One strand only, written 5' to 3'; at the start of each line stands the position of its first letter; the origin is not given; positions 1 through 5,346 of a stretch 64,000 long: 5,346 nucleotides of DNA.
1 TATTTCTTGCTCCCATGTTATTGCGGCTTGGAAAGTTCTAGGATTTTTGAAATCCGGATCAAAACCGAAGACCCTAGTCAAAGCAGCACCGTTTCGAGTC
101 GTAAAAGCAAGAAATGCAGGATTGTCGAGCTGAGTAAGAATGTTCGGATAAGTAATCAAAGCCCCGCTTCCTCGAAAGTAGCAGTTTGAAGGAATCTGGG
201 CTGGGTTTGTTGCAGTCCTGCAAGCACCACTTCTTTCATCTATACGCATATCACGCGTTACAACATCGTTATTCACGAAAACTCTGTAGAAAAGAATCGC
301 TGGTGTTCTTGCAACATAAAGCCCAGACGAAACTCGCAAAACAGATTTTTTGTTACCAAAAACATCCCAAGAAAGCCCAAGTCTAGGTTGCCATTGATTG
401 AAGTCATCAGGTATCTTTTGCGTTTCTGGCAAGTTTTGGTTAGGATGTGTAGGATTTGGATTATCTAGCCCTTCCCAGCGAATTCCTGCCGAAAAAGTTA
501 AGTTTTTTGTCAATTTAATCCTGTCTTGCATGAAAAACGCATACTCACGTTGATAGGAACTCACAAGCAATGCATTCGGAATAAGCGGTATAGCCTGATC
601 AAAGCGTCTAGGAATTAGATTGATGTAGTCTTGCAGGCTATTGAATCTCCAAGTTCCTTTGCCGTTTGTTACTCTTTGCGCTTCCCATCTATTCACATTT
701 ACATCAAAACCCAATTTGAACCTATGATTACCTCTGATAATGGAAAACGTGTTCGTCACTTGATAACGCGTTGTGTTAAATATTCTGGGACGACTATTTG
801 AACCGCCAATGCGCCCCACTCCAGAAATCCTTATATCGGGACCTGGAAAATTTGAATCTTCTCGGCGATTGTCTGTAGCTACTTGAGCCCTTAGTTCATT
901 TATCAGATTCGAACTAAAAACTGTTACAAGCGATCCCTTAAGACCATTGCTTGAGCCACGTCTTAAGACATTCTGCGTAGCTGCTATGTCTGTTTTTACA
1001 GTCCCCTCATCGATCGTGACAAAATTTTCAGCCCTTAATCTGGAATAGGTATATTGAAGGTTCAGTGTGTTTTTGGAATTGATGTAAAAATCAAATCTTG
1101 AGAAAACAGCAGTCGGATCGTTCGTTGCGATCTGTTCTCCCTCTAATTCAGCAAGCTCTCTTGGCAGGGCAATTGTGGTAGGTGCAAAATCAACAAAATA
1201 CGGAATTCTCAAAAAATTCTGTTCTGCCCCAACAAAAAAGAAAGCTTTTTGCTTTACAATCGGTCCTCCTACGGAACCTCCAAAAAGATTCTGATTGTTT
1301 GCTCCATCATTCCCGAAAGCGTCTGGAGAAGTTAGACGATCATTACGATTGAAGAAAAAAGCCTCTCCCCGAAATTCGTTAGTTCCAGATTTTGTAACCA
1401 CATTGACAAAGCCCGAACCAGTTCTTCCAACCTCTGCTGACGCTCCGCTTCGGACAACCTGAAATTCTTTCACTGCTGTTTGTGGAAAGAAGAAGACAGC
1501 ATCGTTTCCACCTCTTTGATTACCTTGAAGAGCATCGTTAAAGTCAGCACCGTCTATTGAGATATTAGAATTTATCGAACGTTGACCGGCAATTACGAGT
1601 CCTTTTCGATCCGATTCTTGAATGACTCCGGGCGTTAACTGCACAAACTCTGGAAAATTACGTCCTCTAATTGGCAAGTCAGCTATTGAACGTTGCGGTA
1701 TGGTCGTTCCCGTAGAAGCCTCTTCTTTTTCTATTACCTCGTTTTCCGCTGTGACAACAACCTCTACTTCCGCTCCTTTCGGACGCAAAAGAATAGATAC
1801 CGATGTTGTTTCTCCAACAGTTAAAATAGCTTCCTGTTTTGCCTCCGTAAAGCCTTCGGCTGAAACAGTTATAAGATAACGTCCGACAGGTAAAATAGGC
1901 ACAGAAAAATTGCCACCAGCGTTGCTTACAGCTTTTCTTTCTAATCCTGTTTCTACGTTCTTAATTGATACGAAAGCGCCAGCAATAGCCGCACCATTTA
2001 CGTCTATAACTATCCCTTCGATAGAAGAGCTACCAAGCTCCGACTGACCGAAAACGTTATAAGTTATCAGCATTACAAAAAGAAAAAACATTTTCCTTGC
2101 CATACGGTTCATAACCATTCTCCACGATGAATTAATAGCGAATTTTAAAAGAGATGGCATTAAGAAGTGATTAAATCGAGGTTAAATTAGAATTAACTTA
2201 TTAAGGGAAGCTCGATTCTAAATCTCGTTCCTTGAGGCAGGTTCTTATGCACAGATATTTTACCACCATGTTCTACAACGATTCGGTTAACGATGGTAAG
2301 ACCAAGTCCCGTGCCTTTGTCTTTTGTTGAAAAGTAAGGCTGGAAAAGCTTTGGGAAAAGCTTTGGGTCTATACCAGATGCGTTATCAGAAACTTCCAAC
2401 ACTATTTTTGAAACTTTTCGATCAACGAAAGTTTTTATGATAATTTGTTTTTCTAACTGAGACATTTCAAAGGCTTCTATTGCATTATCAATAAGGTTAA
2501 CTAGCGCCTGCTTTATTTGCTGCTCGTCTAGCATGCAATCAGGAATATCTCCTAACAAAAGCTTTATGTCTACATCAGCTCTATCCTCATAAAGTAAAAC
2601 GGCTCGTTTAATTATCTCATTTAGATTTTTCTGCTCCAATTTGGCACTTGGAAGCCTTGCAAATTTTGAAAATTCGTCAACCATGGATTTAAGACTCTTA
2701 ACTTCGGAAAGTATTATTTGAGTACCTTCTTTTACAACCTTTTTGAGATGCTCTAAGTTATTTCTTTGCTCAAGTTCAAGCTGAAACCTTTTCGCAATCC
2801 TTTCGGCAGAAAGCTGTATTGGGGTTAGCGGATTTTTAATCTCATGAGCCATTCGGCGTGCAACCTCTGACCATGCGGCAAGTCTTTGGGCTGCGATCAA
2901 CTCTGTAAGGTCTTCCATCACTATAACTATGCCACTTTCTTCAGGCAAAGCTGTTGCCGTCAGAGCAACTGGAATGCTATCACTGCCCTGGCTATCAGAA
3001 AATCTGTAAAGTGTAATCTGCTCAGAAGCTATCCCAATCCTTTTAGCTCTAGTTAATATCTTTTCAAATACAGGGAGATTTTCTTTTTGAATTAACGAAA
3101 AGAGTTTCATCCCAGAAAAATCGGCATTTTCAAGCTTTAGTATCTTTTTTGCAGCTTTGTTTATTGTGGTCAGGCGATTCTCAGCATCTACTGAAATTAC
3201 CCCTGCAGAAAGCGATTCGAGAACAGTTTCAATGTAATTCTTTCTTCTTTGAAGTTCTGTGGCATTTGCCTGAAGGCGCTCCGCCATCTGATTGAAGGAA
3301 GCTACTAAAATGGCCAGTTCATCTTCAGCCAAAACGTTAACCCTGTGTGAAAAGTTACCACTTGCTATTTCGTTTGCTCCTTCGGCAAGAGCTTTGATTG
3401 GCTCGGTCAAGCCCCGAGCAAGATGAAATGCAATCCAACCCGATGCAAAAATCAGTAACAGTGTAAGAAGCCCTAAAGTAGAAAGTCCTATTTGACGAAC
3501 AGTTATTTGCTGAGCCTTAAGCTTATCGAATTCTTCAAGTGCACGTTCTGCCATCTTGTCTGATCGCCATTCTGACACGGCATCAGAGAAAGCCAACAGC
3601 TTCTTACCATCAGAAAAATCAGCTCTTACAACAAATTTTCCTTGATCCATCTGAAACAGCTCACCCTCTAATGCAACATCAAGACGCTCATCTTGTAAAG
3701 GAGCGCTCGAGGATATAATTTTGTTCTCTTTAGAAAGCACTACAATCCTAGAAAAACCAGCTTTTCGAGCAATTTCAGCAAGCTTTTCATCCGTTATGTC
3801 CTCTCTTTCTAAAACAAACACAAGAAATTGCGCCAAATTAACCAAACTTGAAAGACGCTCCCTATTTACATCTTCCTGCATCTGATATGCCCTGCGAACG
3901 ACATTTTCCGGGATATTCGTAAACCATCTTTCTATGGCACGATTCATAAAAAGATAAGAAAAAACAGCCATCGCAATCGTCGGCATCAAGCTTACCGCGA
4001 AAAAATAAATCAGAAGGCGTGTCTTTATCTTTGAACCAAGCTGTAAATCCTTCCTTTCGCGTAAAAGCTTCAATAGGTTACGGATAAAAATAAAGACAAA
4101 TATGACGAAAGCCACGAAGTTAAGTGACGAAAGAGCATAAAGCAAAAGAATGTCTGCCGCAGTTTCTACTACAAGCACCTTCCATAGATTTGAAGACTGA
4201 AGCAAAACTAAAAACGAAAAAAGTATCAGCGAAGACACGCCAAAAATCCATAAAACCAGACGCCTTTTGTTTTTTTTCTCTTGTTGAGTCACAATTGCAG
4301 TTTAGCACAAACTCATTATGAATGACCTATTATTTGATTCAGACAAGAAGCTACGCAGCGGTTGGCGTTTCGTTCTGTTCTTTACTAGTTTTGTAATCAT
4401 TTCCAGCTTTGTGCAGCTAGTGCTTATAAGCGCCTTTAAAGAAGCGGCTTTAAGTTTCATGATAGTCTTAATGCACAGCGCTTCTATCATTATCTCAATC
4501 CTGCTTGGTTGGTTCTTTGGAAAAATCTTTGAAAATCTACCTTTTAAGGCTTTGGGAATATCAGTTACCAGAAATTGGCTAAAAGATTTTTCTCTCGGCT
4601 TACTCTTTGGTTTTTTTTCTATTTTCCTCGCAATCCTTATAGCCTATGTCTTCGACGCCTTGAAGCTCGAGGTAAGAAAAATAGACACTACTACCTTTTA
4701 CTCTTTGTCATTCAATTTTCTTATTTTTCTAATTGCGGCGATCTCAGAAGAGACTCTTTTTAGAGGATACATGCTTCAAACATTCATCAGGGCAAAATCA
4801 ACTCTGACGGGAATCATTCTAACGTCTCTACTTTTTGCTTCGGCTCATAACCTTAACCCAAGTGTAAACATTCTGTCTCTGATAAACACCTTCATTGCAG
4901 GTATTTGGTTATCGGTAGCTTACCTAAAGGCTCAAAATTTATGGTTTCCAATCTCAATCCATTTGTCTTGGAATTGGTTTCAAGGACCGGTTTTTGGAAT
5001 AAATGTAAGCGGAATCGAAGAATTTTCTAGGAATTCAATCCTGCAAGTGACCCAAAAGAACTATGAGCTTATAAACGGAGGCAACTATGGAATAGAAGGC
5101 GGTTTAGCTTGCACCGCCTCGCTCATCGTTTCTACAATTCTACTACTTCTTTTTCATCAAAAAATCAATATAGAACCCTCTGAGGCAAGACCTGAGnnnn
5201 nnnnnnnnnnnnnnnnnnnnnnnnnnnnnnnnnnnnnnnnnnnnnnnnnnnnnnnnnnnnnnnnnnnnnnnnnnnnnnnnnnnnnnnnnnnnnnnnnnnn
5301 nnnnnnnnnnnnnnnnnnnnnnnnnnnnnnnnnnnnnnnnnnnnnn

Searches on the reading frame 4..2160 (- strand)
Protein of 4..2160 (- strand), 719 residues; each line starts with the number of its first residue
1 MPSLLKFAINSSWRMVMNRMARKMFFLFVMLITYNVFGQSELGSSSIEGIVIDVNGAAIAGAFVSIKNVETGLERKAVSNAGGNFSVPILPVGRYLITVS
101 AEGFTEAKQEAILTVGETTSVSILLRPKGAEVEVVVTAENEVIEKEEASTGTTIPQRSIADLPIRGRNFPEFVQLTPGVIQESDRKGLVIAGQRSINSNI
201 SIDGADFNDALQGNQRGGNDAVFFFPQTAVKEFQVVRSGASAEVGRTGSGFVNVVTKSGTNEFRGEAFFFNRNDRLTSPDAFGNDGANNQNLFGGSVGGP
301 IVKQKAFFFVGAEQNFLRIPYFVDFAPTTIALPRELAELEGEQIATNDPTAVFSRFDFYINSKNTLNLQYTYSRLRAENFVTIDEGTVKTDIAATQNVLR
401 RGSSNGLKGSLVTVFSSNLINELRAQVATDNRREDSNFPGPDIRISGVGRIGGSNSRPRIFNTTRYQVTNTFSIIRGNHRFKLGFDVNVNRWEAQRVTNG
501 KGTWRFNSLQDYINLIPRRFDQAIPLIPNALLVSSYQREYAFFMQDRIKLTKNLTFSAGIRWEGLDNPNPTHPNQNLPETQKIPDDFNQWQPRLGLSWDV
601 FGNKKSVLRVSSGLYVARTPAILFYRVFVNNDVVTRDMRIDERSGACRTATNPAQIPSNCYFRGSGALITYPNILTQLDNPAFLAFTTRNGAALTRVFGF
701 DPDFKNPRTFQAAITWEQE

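Call 57: search_protein_families(library=pfam, proteins=[window:4-2160:-], max_evalue=0.00001)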
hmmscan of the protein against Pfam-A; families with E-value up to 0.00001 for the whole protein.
window:4-2160:- (719 aa): 4 families
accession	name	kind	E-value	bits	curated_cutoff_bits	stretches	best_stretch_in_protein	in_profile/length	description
PF25183.1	OMP_b-brl_4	-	2.6e-46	158.9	30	2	345-719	150-543/838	Outer membrane beta barrel domain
PF13620.12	CarboxypepD_reg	-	5.1e-19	68.8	32.3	1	46-125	1-81/82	Carboxypeptidase regulatory-like domain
PF13715.12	CarbopepD_reg_2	-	5.2e-10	39.7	32.2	1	47-136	1-87/88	CarboxypepD_reg-like domain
PF00593.30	TonB_dep_Rec_b-barrel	-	1e-09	39.2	27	1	359-601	8-228/436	TonB dependent receptor-like, beta-barrel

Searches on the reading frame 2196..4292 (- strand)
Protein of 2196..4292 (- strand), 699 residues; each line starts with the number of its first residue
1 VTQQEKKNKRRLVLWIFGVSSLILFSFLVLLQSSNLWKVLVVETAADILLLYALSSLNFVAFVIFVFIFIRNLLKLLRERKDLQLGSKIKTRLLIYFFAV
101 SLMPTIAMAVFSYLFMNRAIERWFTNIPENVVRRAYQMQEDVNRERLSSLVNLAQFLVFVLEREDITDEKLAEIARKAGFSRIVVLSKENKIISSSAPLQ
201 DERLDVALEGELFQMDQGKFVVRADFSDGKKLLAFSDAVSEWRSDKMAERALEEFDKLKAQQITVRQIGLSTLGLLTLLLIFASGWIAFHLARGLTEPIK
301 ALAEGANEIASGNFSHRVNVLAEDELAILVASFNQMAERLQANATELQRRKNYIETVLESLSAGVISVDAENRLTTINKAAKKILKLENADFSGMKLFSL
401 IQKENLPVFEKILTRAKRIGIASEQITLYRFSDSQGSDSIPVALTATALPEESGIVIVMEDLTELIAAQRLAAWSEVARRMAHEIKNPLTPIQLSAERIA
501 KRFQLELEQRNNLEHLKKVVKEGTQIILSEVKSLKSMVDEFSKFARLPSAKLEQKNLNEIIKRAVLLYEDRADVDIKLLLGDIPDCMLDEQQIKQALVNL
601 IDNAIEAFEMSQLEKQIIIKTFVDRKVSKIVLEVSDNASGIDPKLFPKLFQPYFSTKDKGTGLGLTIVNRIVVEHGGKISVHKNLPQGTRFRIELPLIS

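Call 57: search_protein_families(library=pfam, proteins=[window:2196-4292:-], max_evalue=0.00001)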
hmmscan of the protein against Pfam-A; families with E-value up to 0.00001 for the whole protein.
window:2196-4292:- (699 aa): 4 families
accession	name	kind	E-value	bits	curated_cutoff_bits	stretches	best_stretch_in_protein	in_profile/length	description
PF02518.31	HATPase_c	-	5.6e-24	85.2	26.4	1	589-697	2-109/111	Histidine kinase-, DNA gyrase B-, and HSP90-like ATPase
PF00672.30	HAMP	-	1.3e-15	57.9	25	1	291-342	2-53/53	HAMP domain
PF00512.31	HisKA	-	3.3e-08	33.9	26.9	1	474-547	2-63/66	His Kinase A (phospho-acceptor) domain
PF14501.12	HATPase_c_5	-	1.7e-07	31.5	22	1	591-683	4-90/102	GHKL domain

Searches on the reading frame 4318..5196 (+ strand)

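Call 57: search_protein_families(library=pfam, proteins=[window:4318-5196:+], max_evalue=0.00001)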
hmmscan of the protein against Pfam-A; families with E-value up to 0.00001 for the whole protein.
window:4318-5196:+ (293 aa): 1 family
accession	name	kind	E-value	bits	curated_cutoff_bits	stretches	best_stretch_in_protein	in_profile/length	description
PF02517.21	Rce1-like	-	1.7e-19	70.3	22.4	1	130-221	5-93/93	Type II CAAX prenyl endopeptidase Rce1-like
